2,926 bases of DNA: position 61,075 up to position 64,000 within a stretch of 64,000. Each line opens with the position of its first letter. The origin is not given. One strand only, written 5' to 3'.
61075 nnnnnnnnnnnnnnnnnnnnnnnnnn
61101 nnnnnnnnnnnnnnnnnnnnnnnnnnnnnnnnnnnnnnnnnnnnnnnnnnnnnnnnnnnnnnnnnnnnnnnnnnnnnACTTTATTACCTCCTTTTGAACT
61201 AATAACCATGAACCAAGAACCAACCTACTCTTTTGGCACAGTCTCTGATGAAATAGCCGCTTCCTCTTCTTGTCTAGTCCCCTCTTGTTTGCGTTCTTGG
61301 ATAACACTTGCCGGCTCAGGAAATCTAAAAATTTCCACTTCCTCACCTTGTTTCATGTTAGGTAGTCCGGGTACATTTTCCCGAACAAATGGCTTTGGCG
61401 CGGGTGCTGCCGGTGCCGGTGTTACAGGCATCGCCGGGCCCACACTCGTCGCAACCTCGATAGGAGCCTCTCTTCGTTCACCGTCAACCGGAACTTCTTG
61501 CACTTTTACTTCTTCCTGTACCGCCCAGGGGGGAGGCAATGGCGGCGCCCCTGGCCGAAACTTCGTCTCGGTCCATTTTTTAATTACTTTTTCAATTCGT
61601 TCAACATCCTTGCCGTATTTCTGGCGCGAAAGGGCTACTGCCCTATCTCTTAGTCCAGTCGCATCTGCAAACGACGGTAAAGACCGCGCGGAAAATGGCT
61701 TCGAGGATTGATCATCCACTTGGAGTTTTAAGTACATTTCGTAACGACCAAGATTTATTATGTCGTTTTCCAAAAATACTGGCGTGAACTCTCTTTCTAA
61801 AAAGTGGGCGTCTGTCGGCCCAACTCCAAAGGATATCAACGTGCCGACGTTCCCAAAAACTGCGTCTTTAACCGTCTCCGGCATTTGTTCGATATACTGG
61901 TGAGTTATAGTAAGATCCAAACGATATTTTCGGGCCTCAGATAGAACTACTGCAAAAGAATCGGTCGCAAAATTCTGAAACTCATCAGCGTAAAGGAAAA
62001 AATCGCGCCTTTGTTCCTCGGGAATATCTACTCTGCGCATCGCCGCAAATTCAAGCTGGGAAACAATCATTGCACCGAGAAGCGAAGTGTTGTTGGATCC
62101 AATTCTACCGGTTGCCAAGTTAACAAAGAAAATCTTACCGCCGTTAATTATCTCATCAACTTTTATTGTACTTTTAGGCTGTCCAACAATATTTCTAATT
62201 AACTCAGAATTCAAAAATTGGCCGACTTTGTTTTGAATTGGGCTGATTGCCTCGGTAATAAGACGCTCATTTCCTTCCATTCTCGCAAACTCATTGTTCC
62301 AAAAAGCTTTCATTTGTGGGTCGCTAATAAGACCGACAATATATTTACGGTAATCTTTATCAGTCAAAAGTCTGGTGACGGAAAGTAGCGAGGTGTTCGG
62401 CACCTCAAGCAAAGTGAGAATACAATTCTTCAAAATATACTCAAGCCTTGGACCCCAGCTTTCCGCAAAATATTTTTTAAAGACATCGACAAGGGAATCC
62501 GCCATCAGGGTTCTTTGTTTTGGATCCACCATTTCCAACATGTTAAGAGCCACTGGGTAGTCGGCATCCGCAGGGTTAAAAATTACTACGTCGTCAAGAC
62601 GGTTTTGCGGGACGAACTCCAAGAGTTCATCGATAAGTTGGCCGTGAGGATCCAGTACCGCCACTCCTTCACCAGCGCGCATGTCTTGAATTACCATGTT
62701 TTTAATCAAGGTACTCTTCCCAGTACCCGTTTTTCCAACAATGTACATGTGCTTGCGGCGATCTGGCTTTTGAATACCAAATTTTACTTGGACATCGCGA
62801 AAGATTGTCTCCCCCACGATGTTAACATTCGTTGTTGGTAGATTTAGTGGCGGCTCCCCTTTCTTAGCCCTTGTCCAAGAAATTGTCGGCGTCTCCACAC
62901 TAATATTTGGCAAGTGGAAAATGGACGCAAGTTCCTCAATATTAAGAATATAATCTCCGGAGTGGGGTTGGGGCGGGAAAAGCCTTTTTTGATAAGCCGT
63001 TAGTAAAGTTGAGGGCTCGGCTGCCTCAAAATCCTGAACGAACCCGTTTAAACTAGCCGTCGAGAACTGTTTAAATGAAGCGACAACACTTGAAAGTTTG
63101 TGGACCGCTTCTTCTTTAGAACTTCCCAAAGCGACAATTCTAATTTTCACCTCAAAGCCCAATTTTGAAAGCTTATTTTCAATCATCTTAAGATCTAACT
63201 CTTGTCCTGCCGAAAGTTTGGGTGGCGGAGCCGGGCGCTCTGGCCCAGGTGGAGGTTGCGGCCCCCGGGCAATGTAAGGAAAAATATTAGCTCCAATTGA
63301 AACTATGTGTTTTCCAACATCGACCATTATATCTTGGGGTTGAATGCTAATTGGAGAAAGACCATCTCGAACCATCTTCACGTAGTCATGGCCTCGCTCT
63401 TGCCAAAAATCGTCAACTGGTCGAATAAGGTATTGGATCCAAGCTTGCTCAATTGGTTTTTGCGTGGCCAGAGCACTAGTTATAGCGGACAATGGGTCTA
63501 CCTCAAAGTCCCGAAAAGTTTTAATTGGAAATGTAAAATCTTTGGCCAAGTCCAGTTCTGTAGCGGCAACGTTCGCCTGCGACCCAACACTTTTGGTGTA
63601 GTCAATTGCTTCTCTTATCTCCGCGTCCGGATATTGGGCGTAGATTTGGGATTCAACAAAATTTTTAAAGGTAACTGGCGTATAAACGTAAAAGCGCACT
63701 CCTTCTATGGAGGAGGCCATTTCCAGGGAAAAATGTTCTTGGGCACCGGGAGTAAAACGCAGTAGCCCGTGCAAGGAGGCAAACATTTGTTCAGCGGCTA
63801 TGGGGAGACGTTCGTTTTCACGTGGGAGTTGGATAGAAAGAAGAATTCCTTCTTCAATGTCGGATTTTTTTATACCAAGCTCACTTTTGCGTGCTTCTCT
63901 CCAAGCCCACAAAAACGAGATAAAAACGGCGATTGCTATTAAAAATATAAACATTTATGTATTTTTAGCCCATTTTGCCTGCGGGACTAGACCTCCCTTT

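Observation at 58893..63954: Toxin-antitoxin pair next to a three-gene operon ending in a membrane-anchored VirD4/TraD-like ATPase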

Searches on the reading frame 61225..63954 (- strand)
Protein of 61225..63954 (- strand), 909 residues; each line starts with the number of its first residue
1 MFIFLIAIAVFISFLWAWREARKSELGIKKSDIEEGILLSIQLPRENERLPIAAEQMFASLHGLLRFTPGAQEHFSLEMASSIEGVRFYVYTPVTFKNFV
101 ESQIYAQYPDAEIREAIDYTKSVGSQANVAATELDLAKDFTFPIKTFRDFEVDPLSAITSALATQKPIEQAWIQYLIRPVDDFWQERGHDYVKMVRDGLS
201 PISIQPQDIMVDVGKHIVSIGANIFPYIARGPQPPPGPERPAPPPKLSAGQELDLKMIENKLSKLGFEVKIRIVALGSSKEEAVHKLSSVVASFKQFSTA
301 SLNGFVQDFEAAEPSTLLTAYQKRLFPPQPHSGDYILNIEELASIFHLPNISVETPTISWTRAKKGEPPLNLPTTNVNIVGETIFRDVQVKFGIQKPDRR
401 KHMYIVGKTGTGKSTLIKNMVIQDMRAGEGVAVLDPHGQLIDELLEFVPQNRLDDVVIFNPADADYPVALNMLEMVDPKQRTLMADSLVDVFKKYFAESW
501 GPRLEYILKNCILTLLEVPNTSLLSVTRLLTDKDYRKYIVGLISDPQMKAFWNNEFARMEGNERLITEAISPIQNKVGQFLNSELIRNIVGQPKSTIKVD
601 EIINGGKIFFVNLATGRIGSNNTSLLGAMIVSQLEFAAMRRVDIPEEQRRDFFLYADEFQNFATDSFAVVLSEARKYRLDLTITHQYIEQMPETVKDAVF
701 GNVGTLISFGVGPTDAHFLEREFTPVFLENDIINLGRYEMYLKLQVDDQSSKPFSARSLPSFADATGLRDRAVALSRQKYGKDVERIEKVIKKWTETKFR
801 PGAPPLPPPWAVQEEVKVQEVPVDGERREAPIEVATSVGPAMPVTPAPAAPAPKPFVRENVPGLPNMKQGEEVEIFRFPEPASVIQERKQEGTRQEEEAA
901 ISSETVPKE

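Call 3: search_protein_families(library=pfam, proteins=[window:61225-63954:-], max_evalue=0.01)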
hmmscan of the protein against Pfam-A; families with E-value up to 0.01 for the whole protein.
window:61225-63954:- (909 aa): 9 families
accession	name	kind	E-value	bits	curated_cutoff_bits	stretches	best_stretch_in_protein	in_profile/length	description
PF10412.15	TrwB_AAD_bind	-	2.5e-12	46.9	20.5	1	396-693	11-288/387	Type IV secretion-system coupling protein DNA-binding domain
PF01935.23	DUF87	-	6.7e-08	33.3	23.2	1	381-591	4-177/220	Helicase HerA, central domain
PF02534.20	T4SS-DNA_transf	-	0.00043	19.7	20.1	0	395-694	44-347/468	Type IV secretory system Conjugative DNA transfer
PF05621.17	TniB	-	0.0027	17.6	22.4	0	395-421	30-56/189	Bacterial TniB protein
PF01580.24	FtsK_SpoIIIE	-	0.0042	17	24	1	379-421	21-60/221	FtsK/SpoIIIE family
PF12846.13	AAA_10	-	0.0045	16.5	27.5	1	400-559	21-175/362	AAA-like domain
PF12696.13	TraG-D_C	-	0.0058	17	22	0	654-719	4-72/126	TraM recognition site of TraD and TraG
PF13401.12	AAA_22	-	0.0083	16.9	27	0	399-424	4-29/130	AAA domain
PF13555.12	AAA_29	-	0.0089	16.2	27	0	399-417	21-39/61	P-loop containing region of AAA domain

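Call 4: search_protein_families(library=ncbifam, proteins=[window:61225-63954:-], max_evalue=0.01)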
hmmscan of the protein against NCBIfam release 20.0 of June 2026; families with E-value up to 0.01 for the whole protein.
window:61225-63954:- (909 aa): 7 families
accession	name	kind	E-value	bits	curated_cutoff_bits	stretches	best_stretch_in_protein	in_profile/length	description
NF045973.1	conju_CD1115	equivalog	2.5e-11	43.1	250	2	395-488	19-110/442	VirD4-like conjugal transfer protein, CD1115 family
TIGR03743.1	SXT_TraD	subfamily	5.4e-09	35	366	1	395-473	170-251/636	conjugative transfer system coupling protein TraD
NF053655.1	CedD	equivalog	2.5e-07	29.7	600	1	380-460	201-280/527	DNA-translocating ATPase CedD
TIGR03754.1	conj_TOL_TraD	equivalog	6.2e-06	25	647.55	1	379-439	156-219/643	type IV conjugative transfer system coupling protein TraD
NF045975.1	VirB4_plasma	equivalog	0.0001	20.2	590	1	396-437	510-552/894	Mbov_0397 family ICE element conjugal transfer ATPase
NF000355.4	ribo_prot_ABC_F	equivalog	0.00052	19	380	1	361-426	305-365/499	ribosomal protection-like ABC-F family protein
TIGR03597.1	GTPase_YqeH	equivalog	0.0025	17.1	297.4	0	393-423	148-178/361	ribosome biogenesis GTPase YqeH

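Call 8: find_encoding_contigs(protein=window:61225-63954:-, flank=10000, max_places=6)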
Protein window:61225-63954:- (909 aa): 2 contigs read that carry it; 2 places shown.
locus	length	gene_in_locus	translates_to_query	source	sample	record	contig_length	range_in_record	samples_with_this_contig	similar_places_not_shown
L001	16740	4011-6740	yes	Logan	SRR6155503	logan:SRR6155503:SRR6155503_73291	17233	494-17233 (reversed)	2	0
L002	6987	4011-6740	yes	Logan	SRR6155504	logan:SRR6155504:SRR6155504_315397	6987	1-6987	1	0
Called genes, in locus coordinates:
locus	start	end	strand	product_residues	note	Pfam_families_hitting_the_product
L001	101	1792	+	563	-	PF00999:Na_H_Exchanger, PF02254:TrkA_N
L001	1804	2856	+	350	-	-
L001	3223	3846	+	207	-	-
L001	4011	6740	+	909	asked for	PF26449:DUF8128, PF01935:DUF87, PF10412:TrwB_AAD_bind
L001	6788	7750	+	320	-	-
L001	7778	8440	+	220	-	PF18933:PsbP_2 (weak)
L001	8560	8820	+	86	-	PF02604:PhdYeFM_antitox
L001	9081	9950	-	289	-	PF07719:TPR_2 (faint), PF00515:TPR_1 (weak), PF13181:TPR_8 (weak)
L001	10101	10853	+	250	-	PF20772:TACO1_YebC_N, PF01709:Transcrip_reg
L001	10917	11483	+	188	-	PF02075:RuvC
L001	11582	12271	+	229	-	PF18900:DUF5656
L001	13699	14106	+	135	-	PF08570:DUF1761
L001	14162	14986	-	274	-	-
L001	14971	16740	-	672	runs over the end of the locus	-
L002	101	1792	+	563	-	PF00999:Na_H_Exchanger, PF02254:TrkA_N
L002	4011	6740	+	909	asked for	PF26449:DUF8128, PF01935:DUF87, PF10412:TrwB_AAD_bind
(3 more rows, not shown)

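Call 9: find_homologous_proteins(query=window:61225-63954:-)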
Query window:61225-63954:- (909 aa): 2250 proteins with E <= 0.001 among 8000 candidates; the best 120 are listed.
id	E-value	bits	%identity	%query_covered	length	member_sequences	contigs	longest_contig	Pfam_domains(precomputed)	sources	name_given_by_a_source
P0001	0.0e+0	2044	100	100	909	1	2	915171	PF26449.1,PF10412.16,PF01935.24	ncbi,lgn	-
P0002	0.0e+0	2042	100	100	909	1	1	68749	PF26449.1,PF10412.16,PF01935.24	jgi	-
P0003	0.0e+0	1654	80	100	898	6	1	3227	PF26449.1,PF10412.16,PF01935.24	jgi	-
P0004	0.0e+0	1646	81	96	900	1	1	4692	PF26449.1,PF10412.16,PF01935.24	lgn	-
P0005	0.0e+0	1631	79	99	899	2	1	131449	PF26449.1,PF10412.16,PF01935.24,PF02534.21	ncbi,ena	-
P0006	0.0e+0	1611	78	99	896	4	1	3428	PF26449.1,PF10412.16,PF01935.24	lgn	-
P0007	0.0e+0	1605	78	100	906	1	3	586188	PF26449.1,PF10412.16,PF01935.24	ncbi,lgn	ncbi:MAG: type IV secretion system DNA-binding domain-containing protein [Candidatus Woykebacteria b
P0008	0.0e+0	1603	78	99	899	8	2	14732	PF26449.1,PF10412.16,PF01935.24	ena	-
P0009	0.0e+0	1597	78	99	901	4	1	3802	PF26449.1,PF10412.16,PF01935.24,PF02534.21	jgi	-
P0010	0.0e+0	1594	77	100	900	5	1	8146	PF26449.1,PF10412.16,PF01935.24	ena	-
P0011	0.0e+0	1575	78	97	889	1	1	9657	PF26449.1,PF10412.16,PF01935.24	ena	-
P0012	0.0e+0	1470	70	97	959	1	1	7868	PF26449.1,PF10412.16,PF01935.24,PF02534.21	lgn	-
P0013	0.0e+0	1457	74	95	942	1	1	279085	PF26449.1,PF10412.16,PF01935.24,PF02534.21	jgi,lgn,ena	-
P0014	0.0e+0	1452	72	97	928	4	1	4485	PF26449.1,PF10412.16,PF01935.24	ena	-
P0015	0.0e+0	1452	73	97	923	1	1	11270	PF26449.1,PF10412.16,PF01935.24,PF02534.21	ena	-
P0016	0.0e+0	1449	72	98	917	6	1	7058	PF26449.1,PF10412.16,PF01935.24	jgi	-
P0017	0.0e+0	1449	71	98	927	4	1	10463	PF26449.1,PF10412.16,PF01935.24,PF02534.21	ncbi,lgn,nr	ncbi:MAG: type IV secretion system DNA-binding domain-containing protein [bacterium]|nr:type IV secr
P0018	0.0e+0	1447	76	92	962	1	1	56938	PF26449.1,PF10412.16,PF01935.24,PF02534.21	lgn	-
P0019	0.0e+0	1445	72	97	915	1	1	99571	PF26449.1,PF10412.16,PF01935.24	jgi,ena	-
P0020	0.0e+0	1441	74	92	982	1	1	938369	PF26449.1,PF10412.16,PF01935.24,PF02534.21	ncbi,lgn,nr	ncbi:MAG: type IV secretion system DNA-binding domain-containing protein [bacterium]|nr:type IV secr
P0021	0.0e+0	1441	71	98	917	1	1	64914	PF26449.1,PF10412.16,PF01935.24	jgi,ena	-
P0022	0.0e+0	1437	74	94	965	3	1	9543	PF26449.1,PF10412.16,PF01935.24,PF02534.21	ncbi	-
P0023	0.0e+0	1435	71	97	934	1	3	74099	PF26449.1,PF10412.16,PF01935.24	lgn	-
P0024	0.0e+0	1430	70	100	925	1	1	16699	PF26449.1,PF10412.16,PF01935.24,PF02534.21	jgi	jgi:hypothetical protein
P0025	0.0e+0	1425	72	95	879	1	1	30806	PF26449.1,PF10412.16,PF01935.24,PF02534.21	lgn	-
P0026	0.0e+0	1424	70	99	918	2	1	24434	PF26449.1,PF10412.16,PF01935.24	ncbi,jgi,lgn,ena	ncbi:MAG TPA: type IV secretion system DNA-binding domain-containing protein [Candidatus Nanoarchaei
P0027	0.0e+0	1421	70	97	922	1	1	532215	PF26449.1,PF10412.16,PF01935.24,PF02534.21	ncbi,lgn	ncbi:MAG: type IV secretion system DNA-binding domain-containing protein [Candidatus Woykebacteria b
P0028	0.0e+0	1420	69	98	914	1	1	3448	PF26449.1,PF10412.16,PF01935.24,PF02534.21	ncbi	-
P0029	0.0e+0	1419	69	98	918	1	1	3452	PF26449.1,PF10412.16,PF01935.24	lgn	-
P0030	0.0e+0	1415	71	97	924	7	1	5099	PF26449.1,PF10412.16,PF01935.24,PF02534.21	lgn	-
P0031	0.0e+0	1413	71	96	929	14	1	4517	PF26449.1,PF10412.16,PF01935.24,PF02534.21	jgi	-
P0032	0.0e+0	1412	70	97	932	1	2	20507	PF26449.1,PF10412.16,PF01935.24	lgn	-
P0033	0.0e+0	1411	69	97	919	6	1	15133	PF26449.1,PF10412.16,PF01935.24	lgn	-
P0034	0.0e+0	1409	76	88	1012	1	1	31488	PF26449.1,PF10412.16,PF01935.24,PF02534.21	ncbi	-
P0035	0.0e+0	1409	73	92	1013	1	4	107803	PF26449.1,PF10412.16,PF01935.24,PF12846.14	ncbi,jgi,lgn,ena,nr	ncbi:MAG TPA: type IV secretion system DNA-binding domain-containing protein [Candidatus Nanoarchaei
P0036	0.0e+0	1407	69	99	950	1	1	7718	PF26449.1,PF10412.16,PF01935.24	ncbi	-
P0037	0.0e+0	1406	70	95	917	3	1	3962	PF26449.1,PF10412.16,PF01935.24,PF02534.21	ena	-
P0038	0.0e+0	1405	70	97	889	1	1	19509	PF26449.1,PF10412.16,PF01935.24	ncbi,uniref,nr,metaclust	ncbi:MAG: hypothetical protein A2Z11_00955 [Candidatus Woykebacteria bacterium RBG_16_43_9]|uniref:U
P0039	0.0e+0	1402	69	97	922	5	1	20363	PF26449.1,PF10412.16,PF01935.24,PF02534.21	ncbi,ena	-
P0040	0.0e+0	1402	70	97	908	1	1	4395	PF26449.1,PF10412.16,PF01935.24,PF02534.21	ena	-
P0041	0.0e+0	1400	66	100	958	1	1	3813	PF26449.1,PF10412.16,PF01935.24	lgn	-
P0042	0.0e+0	1397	72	93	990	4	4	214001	PF26449.1,PF10412.16,PF01935.24,PF02534.21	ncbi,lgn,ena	-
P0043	0.0e+0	1397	69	96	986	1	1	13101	PF26449.1,PF10412.16,PF01935.24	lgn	-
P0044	0.0e+0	1396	69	96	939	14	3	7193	PF26449.1,PF10412.16,PF01935.24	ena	-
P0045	0.0e+0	1395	68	98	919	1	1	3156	PF26449.1,PF10412.16,PF01935.24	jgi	-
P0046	0.0e+0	1394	69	97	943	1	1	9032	PF26449.1,PF10412.16,PF01935.24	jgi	jgi:hypothetical protein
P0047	0.0e+0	1393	72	93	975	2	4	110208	PF26449.1,PF10412.16,PF01935.24,PF12846.14,PF02534.21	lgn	-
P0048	0.0e+0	1392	75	87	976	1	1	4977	PF26449.1,PF10412.16,PF01935.24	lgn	-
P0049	0.0e+0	1390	70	95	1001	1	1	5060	PF26449.1,PF10412.16,PF01935.24,PF02534.21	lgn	-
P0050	0.0e+0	1389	75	89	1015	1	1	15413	PF26449.1,PF10412.16,PF01935.24,PF02534.21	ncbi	-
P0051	0.0e+0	1389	69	95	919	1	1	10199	PF26449.1,PF10412.16,PF01935.24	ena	-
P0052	0.0e+0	1388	68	98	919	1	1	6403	PF26449.1,PF10412.16,PF01935.24,PF02534.21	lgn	-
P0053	0.0e+0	1386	75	88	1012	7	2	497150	PF26449.1,PF10412.16,PF01935.24,PF02534.21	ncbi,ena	-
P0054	0.0e+0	1383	75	88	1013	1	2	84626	PF26449.1,PF10412.16,PF01935.24,PF02534.21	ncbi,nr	ncbi:MAG TPA: type IV secretion system DNA-binding domain-containing protein [Candidatus Saccharimon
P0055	0.0e+0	1383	71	93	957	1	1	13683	PF26449.1,PF10412.16,PF01935.24,PF12846.14,PF02534.21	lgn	-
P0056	0.0e+0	1381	69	97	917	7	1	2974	PF26449.1,PF10412.16,PF01935.24,PF02534.21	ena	-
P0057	0.0e+0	1374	72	93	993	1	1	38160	PF26449.1,PF10412.16,PF01935.24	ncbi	-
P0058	0.0e+0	1371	71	93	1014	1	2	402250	PF26449.1,PF10412.16,PF01935.24,PF02534.21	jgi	-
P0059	0.0e+0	1365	66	97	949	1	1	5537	PF26449.1,PF10412.16,PF01935.24,PF02534.21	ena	-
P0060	0.0e+0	1362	69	96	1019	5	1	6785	PF26449.1,PF10412.16,PF01935.24,PF02534.21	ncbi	-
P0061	0.0e+0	1361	70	94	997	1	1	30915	PF26449.1,PF10412.16,PF01935.24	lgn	-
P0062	0.0e+0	1351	71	91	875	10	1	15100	PF26449.1,PF10412.16,PF01935.24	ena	-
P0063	0.0e+0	1308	74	85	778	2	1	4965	PF26449.1,PF10412.16,PF01935.24,PF02534.21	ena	-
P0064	0.0e+0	1276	67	92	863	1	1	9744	PF26449.1,PF10412.16,PF01935.24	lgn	-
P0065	0.0e+0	1260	67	88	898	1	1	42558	PF26449.1,PF10412.16,PF01935.24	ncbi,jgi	jgi:hypothetical protein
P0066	0.0e+0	1259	66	92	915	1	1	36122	PF26449.1,PF10412.16,PF01935.24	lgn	-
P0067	0.0e+0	1254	68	90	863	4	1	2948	PF26449.1,PF10412.16,PF01935.24,PF02534.21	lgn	-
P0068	0.0e+0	1250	66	94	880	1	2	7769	PF26449.1,PF10412.16,PF01935.24,PF02534.21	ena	-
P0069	0.0e+0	1247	65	95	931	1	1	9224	PF26449.1,PF10412.16,PF01935.24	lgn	-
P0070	0.0e+0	1237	66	92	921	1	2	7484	PF26449.1,PF10412.16,PF01935.24,PF02534.21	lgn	-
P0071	0.0e+0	1237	64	93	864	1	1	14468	PF26449.1,PF10412.16,PF01935.24,PF02534.21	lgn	-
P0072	0.0e+0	1236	65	92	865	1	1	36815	PF26449.1,PF10412.16,PF01935.24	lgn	-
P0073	0.0e+0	1162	64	89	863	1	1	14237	PF26449.1,PF10412.16,PF01935.24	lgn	-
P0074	0.0e+0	1159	64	89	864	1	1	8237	PF26449.1,PF10412.16,PF01935.24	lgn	-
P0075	0.0e+0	1151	60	94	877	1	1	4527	PF26449.1,PF10412.16,PF01935.24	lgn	-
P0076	0.0e+0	1151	64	90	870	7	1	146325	PF26449.1,PF10412.16,PF01935.24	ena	-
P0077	0.0e+0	1149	65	87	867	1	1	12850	PF26449.1,PF10412.16,PF01935.24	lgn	-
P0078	0.0e+0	1148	64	88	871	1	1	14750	PF26449.1,PF10412.16,PF01935.24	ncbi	-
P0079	0.0e+0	1124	63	89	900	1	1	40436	PF26449.1,PF10412.16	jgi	jgi:hypothetical protein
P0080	0.0e+0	1121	61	89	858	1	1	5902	PF26449.1,PF10412.16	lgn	-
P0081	0.0e+0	1121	66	84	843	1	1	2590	PF26449.1,PF10412.16,PF01935.24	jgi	jgi:hypothetical protein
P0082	0.0e+0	1120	64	84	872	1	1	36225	PF26449.1,PF10412.16,PF01935.24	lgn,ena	-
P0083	0.0e+0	1102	61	88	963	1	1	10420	PF26449.1,PF10412.16,PF01935.24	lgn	-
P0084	0.0e+0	1100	61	88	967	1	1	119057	PF26449.1,PF10412.16,PF01935.24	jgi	jgi:Type IV secretion-system coupling protein DNA-binding domain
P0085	6.8e-296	1002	74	67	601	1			PF26449.1,PF10412.16,PF01935.24,PF02534.21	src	-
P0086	2.7e-290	984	55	88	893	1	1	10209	PF26449.1,PF10412.16,PF01935.24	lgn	-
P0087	6.8e-290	982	74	65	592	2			PF26449.1,PF10412.16,PF01935.24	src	-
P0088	6.3e-289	979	55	88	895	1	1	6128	PF26449.1,PF10412.16,PF01935.24,PF12696.14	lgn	-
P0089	1.5e-288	978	54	88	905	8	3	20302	PF26449.1,PF10412.16,PF01935.24,PF12696.14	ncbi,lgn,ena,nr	ncbi:hypothetical protein A2011_03630 [candidate division CPR3 bacterium GWE2_35_7]|nr:MAG: hypothet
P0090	1.9e-286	971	56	85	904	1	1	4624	PF26449.1,PF10412.16,PF01935.24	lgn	-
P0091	3.7e-286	970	55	88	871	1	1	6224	PF26449.1,PF10412.16,PF01935.24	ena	-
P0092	1.7e-285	968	55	88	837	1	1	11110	PF26449.1,PF10412.16,PF01935.24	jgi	-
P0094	3.4e-283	960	55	88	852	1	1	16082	PF26449.1,PF10412.16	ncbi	-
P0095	9.7e-283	959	53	91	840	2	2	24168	PF26449.1,PF10412.16,PF01935.24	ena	-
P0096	7.5e-281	952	54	88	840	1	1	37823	PF26449.1,PF10412.16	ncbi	-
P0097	4.9e-280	950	54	88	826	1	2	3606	PF26449.1,PF10412.16,PF01935.24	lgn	-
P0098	7.7e-278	942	54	86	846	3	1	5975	PF26449.1,PF10412.16,PF01935.24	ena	-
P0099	9.4e-278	942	53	88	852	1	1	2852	PF26449.1,PF10412.16,PF01935.24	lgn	-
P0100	1.7e-277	941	53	88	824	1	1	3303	PF26449.1,PF10412.16,PF01935.24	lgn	-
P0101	4.6e-277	940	53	89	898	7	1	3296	PF26449.1,PF10412.16,PF01935.24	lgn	-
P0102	6.2e-277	939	52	91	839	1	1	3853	PF26449.1,PF10412.16,PF01935.24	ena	-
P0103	1.9e-276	938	55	84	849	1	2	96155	PF26449.1,PF10412.16,PF01935.24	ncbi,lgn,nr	ncbi:MAG: type IV secretion system DNA-binding domain-containing protein [Patescibacteria group bact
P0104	2.8e-275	934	53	88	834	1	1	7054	PF26449.1,PF10412.16,PF01935.24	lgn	-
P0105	1.5e-274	932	52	92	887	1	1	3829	PF26449.1,PF10412.16,PF01935.24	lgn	-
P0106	1.9e-274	931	51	92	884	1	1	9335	PF26449.1,PF10412.16,PF01935.24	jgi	jgi:hypothetical protein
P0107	3.9e-274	930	52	88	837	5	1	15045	PF26449.1,PF10412.16,PF01935.24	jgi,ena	-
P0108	8.8e-274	929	51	96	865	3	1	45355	PF26449.1,PF10412.16,PF01935.24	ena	-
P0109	1.3e-273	928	53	88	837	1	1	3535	PF26449.1,PF10412.16,PF01935.24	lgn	-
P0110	3.6e-273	927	62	77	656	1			PF26449.1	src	-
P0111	6.1e-273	926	53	85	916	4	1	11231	PF26449.1,PF10412.16,PF01935.24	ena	-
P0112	4.0e-272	924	52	88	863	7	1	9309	PF26449.1,PF10412.16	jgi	jgi:hypothetical protein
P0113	8.6e-272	922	52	88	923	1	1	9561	PF26449.1,PF10412.16,PF01935.24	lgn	-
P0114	1.4e-271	922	52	88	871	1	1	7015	PF26449.1,PF10412.16,PF01935.24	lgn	-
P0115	1.5e-271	922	53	87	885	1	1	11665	PF26449.1,PF10412.16,PF01935.24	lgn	-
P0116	2.3e-271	921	52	92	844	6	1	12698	PF26449.1,PF10412.16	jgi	-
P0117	3.5e-271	920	50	95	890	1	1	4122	PF26449.1,PF10412.16,PF01935.24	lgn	-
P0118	4.9e-271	920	52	88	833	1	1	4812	PF26449.1,PF10412.16,PF01935.24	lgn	-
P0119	9.5e-271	919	53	87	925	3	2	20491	PF26449.1,PF10412.16,PF01935.24,PF12846.14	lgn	-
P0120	1.1e-270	919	52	89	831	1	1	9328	PF26449.1,PF10412.16,PF01935.24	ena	-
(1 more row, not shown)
